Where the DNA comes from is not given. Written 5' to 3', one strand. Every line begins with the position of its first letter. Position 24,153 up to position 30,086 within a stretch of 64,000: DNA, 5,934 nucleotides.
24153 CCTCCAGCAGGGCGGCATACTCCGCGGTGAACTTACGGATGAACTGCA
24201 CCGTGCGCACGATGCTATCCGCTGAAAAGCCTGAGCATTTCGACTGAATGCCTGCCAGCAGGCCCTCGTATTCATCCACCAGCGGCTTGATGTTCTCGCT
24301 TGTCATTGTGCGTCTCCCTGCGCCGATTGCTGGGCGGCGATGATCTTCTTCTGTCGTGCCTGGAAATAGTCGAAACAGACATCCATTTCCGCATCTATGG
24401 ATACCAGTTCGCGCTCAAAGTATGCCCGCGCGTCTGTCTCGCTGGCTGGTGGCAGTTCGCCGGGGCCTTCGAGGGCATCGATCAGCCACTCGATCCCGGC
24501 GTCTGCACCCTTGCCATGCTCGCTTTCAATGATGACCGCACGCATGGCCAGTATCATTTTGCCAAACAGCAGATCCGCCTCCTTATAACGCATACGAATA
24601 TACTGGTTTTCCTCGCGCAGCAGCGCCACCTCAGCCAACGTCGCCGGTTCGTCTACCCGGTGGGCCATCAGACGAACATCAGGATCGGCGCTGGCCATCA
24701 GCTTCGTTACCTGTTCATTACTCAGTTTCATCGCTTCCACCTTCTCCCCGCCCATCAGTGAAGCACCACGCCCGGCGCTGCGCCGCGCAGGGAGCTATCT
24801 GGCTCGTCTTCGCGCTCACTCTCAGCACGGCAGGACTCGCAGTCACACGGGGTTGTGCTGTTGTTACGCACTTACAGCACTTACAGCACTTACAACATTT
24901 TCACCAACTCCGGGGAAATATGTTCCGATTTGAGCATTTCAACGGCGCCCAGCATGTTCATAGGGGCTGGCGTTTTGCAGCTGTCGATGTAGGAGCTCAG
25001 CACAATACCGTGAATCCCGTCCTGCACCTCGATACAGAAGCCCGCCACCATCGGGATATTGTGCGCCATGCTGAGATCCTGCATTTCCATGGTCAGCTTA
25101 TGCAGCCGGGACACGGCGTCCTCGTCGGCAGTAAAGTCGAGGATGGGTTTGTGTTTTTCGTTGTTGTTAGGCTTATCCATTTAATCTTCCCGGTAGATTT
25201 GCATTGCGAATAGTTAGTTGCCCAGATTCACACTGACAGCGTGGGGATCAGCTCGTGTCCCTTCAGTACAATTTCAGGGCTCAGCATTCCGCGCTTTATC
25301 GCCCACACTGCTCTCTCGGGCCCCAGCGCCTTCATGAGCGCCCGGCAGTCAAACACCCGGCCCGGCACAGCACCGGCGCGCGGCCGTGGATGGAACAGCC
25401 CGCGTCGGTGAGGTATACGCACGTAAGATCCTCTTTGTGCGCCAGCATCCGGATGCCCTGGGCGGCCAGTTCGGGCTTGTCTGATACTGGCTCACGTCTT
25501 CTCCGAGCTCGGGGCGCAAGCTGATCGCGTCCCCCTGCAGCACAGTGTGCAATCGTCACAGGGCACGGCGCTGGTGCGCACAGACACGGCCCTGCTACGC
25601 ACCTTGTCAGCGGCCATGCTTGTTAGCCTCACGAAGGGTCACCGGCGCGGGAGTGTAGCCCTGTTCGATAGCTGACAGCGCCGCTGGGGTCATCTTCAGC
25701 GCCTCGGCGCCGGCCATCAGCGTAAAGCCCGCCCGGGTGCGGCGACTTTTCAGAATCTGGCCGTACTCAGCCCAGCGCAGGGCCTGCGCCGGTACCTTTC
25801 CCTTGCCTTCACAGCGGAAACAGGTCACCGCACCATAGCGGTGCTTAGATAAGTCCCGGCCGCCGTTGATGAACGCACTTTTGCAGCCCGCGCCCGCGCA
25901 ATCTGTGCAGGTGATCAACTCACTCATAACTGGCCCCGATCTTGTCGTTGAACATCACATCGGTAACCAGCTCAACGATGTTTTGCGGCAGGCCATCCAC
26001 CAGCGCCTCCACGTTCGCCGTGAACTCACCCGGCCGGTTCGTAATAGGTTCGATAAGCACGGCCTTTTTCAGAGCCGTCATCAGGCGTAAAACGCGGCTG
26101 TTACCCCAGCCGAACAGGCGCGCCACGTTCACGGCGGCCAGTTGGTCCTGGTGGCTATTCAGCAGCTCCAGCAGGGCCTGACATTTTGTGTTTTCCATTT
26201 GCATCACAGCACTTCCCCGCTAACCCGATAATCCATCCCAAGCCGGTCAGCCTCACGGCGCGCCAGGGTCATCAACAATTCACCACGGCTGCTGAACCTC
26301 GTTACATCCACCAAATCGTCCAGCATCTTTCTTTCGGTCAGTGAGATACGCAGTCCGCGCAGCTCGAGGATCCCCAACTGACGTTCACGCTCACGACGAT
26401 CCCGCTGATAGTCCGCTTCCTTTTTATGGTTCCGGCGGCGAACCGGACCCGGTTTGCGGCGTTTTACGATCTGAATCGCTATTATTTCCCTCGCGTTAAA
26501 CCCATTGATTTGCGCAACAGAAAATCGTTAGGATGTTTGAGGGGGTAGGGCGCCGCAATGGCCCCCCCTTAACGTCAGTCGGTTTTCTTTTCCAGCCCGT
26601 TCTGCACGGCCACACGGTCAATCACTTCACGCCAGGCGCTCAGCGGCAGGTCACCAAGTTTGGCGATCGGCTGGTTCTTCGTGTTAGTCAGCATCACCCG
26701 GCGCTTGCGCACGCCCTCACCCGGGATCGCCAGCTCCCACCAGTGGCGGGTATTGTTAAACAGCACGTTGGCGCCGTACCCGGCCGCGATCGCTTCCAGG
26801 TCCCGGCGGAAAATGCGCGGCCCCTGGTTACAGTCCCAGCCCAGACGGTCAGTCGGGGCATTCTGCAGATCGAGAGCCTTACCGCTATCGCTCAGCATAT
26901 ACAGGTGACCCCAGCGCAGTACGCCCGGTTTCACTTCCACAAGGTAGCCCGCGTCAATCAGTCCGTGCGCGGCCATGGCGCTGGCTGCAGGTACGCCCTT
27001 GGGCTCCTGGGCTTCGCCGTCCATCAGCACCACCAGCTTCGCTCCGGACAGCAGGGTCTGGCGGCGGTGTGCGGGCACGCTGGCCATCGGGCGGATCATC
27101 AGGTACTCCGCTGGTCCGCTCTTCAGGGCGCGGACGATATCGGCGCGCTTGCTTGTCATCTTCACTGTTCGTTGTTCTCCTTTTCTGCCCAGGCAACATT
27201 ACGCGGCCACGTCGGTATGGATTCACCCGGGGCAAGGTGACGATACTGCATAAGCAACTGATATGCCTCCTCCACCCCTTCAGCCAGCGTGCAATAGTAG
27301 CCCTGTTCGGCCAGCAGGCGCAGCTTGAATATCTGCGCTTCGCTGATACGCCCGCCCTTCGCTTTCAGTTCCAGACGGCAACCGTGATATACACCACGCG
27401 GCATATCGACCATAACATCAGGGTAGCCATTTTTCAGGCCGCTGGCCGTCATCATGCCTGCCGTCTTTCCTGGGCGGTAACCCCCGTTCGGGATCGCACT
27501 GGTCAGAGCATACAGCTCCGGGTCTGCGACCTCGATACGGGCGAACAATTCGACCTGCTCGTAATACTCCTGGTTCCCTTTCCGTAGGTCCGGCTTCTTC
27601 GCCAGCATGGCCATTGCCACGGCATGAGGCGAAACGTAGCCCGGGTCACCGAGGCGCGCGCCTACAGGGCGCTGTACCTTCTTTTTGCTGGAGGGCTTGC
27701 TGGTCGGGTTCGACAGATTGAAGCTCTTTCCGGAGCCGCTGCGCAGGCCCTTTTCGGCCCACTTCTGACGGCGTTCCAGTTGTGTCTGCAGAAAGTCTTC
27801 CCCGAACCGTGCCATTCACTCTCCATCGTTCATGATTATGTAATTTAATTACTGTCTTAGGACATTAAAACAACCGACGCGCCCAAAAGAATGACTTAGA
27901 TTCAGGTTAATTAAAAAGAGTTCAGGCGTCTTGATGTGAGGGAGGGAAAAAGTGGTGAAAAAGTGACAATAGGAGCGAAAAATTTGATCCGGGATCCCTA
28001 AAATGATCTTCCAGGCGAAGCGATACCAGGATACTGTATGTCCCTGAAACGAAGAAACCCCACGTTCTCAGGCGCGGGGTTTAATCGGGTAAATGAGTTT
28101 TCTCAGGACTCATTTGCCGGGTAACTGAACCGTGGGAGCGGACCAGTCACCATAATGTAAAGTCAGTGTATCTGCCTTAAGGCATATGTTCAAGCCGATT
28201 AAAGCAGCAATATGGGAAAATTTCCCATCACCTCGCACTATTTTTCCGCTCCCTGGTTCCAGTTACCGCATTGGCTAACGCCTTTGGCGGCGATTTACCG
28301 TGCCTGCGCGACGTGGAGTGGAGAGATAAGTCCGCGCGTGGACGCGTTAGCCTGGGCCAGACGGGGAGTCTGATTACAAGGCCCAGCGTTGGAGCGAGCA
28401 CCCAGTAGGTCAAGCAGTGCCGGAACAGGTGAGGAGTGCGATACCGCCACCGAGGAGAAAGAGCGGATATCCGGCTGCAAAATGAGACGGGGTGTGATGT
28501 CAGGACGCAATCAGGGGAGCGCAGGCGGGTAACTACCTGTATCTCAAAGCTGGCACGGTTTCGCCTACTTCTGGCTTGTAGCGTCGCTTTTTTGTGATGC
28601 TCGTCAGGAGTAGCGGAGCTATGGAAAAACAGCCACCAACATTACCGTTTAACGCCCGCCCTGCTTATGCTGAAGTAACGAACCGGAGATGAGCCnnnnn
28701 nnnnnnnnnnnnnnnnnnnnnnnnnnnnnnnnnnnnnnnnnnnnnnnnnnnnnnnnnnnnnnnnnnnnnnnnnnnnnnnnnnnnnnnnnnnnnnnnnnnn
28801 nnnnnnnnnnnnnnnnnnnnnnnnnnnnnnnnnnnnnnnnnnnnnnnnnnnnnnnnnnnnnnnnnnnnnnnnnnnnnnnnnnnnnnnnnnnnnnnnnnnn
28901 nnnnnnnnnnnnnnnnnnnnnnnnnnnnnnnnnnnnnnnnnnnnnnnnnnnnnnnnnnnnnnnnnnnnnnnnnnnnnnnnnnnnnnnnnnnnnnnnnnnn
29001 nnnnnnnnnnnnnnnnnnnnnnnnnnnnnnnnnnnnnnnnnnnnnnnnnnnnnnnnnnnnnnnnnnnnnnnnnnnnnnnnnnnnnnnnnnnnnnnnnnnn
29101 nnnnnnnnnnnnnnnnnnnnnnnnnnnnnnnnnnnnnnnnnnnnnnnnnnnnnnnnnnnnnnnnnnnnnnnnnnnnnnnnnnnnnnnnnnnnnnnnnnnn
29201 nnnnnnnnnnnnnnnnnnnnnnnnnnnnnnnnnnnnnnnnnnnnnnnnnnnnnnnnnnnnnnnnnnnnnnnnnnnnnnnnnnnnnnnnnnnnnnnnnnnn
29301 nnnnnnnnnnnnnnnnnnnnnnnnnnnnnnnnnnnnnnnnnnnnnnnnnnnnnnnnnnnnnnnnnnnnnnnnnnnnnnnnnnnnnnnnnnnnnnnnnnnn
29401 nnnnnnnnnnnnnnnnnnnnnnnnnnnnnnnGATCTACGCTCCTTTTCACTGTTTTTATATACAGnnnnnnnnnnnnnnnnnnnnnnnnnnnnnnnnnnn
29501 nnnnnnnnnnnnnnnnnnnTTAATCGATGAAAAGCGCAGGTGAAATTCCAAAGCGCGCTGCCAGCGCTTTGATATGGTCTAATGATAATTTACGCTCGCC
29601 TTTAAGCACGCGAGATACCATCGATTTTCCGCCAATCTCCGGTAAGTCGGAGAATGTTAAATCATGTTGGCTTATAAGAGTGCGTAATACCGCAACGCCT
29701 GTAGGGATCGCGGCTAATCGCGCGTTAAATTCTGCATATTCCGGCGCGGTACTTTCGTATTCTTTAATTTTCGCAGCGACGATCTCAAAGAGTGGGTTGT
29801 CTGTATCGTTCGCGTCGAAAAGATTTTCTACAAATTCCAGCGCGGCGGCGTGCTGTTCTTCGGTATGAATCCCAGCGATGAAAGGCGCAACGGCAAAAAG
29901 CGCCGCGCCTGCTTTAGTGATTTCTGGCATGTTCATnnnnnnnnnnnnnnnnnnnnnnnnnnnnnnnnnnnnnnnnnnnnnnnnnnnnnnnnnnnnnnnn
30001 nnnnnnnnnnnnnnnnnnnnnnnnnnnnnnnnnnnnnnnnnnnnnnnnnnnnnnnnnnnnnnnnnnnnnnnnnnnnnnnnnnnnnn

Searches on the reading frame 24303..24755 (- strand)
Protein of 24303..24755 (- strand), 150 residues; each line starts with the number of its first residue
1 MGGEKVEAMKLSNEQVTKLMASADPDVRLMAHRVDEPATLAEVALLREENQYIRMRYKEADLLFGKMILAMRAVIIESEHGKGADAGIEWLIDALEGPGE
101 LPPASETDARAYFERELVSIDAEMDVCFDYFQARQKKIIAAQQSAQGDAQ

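Call 47: search_protein_families(library=phrogs, proteins=[window:24303-24755:-], max_evalue=0.00001)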
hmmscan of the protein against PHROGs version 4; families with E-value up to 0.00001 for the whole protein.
window:24303-24755:- (150 aa): 2 families
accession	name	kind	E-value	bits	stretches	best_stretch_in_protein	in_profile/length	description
phrog_18739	-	unknown function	1.1e-36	127.6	1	38-147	304-413/416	-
phrog_250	-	unknown function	1.1e-08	35.7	1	52-126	234-304/367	-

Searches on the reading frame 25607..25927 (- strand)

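Call 27: search_protein_families(library=pfam, proteins=[window:25607-25927:-], max_evalue=0.01)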
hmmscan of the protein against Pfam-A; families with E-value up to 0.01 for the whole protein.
window:25607-25927:- (106 aa): 2 families
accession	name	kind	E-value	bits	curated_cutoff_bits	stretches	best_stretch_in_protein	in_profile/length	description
PF13560.12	HTH_31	-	5.6e-06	27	27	1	54-94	1-42/64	Helix-turn-helix domain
PF01381.28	HTH_3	-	0.00093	19.6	23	1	59-98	1-41/55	Helix-turn-helix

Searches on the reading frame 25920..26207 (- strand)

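Call 27: search_protein_families(library=pfam, proteins=[window:25920-26207:-], max_evalue=0.01)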
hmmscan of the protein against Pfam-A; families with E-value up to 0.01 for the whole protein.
window:25920-26207:- (95 aa): 1 family
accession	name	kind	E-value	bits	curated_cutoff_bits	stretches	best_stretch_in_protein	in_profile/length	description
PF09339.16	HTH_IclR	-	0.004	17.3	22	1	11-47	7-43/52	IclR helix-turn-helix domain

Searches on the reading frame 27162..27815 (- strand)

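Call 27: search_protein_families(library=pfam, proteins=[window:27162-27815:-], max_evalue=0.01)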
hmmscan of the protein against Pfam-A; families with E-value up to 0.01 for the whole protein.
window:27162-27815:- (217 aa): 1 family
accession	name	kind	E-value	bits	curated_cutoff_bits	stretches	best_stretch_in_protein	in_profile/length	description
PF08774.17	VRR_NUC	-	0.00025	21.5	23.8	1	125-180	58-114/116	VRR-NUC domain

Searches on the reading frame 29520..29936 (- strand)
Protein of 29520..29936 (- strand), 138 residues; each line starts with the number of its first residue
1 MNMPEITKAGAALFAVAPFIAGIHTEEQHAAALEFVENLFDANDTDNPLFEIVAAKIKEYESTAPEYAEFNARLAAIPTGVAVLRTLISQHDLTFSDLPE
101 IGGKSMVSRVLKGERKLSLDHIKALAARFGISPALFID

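Call 27: search_protein_families(library=pfam, proteins=[window:29520-29936:-], max_evalue=0.01)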
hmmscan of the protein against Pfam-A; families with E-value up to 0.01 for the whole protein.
window:29520-29936:- (138 aa): 1 family
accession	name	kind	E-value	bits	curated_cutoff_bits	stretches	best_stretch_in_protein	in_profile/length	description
PF01381.28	HTH_3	-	0.00012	22.5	23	1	103-135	22-54/55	Helix-turn-helix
